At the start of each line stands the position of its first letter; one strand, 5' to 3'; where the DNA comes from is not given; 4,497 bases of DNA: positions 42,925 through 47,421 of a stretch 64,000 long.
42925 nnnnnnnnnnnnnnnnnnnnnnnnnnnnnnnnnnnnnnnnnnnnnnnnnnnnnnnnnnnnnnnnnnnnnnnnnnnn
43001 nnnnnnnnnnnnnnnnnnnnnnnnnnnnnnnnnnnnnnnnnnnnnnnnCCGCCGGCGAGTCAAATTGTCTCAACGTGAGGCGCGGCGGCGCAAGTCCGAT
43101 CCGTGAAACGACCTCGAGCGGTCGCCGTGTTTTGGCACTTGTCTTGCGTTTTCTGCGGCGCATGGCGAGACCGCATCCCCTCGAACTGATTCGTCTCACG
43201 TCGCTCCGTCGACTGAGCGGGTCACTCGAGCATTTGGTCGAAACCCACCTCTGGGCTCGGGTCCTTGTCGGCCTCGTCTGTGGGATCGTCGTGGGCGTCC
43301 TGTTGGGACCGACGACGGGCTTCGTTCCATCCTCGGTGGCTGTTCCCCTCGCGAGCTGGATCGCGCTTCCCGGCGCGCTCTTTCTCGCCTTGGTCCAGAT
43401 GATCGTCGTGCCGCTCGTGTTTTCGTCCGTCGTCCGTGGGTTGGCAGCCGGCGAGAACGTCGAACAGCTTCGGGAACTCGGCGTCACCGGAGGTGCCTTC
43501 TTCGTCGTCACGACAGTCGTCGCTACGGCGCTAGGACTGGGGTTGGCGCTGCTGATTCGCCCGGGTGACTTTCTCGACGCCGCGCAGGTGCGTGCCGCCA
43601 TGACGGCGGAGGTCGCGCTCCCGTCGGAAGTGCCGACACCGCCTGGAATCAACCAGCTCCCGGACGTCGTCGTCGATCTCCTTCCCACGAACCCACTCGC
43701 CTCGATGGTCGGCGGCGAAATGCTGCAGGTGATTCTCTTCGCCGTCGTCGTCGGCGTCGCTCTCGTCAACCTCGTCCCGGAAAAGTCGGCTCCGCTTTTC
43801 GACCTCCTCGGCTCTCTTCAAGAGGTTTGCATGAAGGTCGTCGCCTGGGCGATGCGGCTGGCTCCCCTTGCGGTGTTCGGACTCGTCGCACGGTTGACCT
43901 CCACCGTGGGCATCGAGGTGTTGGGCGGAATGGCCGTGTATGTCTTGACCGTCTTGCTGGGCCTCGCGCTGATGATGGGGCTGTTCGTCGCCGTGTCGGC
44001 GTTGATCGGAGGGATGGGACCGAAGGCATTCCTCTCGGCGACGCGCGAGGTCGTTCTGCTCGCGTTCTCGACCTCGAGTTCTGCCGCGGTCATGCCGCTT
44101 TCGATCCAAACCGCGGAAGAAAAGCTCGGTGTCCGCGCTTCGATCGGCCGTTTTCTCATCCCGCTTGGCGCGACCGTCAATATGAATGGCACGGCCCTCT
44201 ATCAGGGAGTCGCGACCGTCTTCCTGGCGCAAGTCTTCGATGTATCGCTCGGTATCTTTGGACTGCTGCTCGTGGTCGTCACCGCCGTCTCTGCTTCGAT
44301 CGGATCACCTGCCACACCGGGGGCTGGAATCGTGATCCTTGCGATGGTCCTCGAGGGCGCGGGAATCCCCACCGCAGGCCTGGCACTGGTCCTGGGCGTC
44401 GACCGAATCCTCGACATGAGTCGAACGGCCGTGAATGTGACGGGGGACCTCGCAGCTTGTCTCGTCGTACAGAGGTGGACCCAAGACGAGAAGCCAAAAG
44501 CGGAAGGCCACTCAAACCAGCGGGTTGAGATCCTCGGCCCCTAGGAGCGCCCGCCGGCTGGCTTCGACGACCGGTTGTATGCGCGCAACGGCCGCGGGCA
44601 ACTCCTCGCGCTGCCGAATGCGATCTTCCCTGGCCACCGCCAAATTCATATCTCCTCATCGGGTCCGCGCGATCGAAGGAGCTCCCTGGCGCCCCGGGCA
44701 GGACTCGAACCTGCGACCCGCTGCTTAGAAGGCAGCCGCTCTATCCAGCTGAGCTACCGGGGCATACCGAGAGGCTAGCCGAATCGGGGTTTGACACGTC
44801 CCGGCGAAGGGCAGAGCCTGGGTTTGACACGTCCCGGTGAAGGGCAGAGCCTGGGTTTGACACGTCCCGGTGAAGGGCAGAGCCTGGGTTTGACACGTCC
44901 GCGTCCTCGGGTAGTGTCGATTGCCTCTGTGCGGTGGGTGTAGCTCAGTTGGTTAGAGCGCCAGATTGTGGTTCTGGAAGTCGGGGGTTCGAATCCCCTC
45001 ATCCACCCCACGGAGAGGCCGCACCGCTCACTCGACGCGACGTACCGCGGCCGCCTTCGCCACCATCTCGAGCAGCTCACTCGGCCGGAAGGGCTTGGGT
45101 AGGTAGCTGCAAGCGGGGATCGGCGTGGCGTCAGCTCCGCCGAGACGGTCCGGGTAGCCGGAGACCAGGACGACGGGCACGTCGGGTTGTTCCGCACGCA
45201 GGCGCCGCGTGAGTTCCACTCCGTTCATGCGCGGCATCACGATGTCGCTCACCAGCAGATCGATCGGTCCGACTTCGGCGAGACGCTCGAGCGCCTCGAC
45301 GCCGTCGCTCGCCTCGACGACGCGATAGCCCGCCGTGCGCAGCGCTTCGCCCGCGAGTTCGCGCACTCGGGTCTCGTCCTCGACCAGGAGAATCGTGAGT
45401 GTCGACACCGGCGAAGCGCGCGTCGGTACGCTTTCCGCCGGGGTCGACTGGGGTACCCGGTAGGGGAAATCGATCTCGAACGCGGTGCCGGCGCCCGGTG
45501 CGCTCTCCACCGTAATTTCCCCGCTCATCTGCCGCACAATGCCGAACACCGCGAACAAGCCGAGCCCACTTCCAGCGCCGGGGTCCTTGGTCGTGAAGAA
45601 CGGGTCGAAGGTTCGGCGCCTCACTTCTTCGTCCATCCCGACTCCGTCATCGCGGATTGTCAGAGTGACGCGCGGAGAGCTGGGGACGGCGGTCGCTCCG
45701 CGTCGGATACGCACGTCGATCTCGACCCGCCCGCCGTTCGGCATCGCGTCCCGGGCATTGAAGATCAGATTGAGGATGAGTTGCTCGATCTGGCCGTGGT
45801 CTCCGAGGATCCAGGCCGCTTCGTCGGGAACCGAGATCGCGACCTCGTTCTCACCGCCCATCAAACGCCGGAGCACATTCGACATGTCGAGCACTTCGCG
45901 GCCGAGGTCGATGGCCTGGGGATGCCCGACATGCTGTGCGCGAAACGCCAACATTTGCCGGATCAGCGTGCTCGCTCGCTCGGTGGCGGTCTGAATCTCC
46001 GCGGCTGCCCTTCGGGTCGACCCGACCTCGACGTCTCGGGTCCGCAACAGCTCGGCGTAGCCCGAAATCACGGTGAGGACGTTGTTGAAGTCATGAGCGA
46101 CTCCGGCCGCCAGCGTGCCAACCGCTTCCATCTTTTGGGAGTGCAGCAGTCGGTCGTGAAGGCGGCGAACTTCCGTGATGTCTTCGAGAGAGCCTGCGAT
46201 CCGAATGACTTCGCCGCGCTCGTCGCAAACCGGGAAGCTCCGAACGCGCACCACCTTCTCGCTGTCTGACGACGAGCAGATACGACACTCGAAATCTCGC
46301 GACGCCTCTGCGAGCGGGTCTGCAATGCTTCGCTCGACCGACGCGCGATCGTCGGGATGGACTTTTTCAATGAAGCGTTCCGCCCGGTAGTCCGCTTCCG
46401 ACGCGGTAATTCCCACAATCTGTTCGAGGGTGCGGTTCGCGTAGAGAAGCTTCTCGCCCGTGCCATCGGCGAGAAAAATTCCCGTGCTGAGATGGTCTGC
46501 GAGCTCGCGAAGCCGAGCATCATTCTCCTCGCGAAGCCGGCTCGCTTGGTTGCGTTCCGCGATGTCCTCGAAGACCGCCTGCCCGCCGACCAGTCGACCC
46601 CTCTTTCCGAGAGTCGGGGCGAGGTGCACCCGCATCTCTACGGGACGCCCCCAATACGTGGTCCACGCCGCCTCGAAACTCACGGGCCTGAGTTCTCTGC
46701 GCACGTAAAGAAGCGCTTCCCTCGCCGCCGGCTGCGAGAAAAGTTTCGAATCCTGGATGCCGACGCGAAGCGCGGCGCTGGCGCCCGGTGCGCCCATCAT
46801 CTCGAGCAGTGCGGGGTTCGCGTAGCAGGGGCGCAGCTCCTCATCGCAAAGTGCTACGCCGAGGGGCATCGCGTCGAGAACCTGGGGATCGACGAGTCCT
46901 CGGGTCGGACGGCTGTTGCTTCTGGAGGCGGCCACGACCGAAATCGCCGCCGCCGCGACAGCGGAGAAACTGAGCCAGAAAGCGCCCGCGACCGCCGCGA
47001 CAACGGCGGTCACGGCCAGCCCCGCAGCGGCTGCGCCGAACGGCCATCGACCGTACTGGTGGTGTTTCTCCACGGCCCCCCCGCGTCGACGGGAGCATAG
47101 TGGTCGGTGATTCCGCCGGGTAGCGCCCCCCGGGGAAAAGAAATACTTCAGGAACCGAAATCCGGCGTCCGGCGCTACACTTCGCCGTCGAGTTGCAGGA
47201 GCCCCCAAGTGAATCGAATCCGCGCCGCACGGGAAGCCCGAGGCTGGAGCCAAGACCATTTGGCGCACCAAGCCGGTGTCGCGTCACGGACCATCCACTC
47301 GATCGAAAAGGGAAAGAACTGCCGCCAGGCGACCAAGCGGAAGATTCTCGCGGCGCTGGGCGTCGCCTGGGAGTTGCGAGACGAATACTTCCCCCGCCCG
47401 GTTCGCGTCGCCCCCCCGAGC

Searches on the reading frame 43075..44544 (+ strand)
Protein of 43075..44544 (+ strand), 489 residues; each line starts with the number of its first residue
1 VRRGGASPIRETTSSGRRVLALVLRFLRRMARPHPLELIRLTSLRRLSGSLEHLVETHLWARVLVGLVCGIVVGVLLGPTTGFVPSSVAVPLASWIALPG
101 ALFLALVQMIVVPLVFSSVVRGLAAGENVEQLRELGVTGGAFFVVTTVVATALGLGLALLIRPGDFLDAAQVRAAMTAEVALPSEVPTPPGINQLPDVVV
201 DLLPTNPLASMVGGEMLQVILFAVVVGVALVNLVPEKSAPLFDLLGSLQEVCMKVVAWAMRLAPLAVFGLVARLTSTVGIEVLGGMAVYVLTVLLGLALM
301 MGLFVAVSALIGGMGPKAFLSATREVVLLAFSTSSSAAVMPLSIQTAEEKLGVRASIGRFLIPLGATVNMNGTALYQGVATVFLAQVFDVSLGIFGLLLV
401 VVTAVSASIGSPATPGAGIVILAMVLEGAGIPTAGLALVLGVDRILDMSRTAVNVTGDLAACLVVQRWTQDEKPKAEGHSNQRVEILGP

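Call 40: search_protein_families(library=pfam, proteins=[window:43075-44544:+], max_evalue=0.00001)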
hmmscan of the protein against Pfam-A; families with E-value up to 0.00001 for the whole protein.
window:43075-44544:+ (489 aa): 1 family
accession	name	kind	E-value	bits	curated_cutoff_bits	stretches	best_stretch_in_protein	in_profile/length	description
PF00375.23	SDF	-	3.8e-108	362.4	27.9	1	59-468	1-387/387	Sodium:dicarboxylate symporter family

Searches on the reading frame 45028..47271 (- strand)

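Call 40: search_protein_families(library=pfam, proteins=[window:45028-47271:-], max_evalue=0.00001)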
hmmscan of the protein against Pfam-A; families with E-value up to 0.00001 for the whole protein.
window:45028-47271:- (747 aa): 8 families
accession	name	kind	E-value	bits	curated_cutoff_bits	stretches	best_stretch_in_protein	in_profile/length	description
PF00072.30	Response_reg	-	5.9e-24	84.8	30.2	1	627-737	1-110/111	Response regulator receiver domain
PF02518.31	HATPase_c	-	2.8e-22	79.7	26.4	1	490-604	1-109/111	Histidine kinase-, DNA gyrase B-, and HSP90-like ATPase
PF08448.16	PAS_4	-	7.3e-16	58.8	23.1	1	259-370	2-110/110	PAS fold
PF13188.13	PAS_8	-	2.1e-15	56.4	21.8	1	252-311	1-56/65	PAS domain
PF13426.13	PAS_9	-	5.8e-14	52.7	27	0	137-239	2-103/103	PAS domain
PF08447.18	PAS_3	-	1.4e-11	44.9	25.6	1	276-360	2-87/89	PAS fold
PF00512.31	HisKA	-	1.1e-09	38.7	26.9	1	385-443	3-60/66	His Kinase A (phospho-acceptor) domain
PF00989.32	PAS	-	4.7e-09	36.7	22.6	0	253-365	2-113/113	PAS fold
